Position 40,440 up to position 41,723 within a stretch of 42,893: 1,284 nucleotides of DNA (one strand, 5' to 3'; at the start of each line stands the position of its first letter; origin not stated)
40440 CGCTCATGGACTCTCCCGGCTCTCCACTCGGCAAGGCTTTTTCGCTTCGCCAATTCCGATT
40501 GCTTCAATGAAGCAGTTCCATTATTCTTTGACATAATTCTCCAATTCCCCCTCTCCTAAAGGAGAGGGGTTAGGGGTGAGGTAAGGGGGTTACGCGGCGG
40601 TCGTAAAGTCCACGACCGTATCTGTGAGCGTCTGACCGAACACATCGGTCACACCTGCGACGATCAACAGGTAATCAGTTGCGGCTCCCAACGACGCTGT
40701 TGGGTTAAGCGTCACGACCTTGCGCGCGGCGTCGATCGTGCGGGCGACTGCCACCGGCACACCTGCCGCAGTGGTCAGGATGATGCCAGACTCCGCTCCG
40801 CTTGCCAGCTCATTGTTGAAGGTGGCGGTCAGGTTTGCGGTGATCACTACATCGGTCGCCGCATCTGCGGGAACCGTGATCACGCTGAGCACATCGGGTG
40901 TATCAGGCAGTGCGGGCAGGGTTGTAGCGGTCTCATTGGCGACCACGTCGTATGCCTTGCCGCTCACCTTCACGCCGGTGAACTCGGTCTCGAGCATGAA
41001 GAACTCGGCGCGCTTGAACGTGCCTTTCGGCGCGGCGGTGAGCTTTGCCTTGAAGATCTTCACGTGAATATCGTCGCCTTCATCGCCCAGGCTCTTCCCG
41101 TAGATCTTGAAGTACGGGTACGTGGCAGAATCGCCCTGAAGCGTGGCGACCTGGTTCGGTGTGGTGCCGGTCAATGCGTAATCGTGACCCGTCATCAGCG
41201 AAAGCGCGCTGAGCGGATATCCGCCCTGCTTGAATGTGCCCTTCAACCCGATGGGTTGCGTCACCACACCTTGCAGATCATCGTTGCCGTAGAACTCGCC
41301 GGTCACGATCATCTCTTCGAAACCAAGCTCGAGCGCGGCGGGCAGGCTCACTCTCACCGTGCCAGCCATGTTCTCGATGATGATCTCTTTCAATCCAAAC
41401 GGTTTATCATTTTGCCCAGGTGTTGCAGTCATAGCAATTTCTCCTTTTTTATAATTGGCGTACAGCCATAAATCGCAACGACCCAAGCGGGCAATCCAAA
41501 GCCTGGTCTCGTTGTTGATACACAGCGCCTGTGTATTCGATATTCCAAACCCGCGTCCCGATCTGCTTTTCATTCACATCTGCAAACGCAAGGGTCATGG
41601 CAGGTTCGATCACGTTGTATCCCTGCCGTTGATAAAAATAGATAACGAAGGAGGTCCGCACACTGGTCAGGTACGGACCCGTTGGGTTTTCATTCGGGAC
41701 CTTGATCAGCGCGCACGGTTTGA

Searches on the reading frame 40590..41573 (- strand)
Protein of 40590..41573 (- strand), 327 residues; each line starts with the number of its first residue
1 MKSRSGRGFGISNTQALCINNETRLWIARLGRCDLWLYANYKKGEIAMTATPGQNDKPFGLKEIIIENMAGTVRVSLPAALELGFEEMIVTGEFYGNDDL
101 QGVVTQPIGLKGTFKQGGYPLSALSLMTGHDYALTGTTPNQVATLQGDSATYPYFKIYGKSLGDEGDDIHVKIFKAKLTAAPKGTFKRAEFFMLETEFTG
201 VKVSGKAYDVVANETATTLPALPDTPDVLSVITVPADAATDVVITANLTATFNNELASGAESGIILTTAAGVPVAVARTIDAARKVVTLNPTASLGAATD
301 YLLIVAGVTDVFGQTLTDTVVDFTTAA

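Call 8: search_protein_families(library=pfam, proteins=[window:40590-41573:-], max_evalue=0.001)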
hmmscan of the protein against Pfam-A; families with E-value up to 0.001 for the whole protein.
window:40590-41573:- (327 aa): 1 family
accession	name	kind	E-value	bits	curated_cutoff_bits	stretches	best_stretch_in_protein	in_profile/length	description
PF13205.12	Big_5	-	2.6e-12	47.8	23.6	1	233-325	10-105/105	Bacterial Ig-like domain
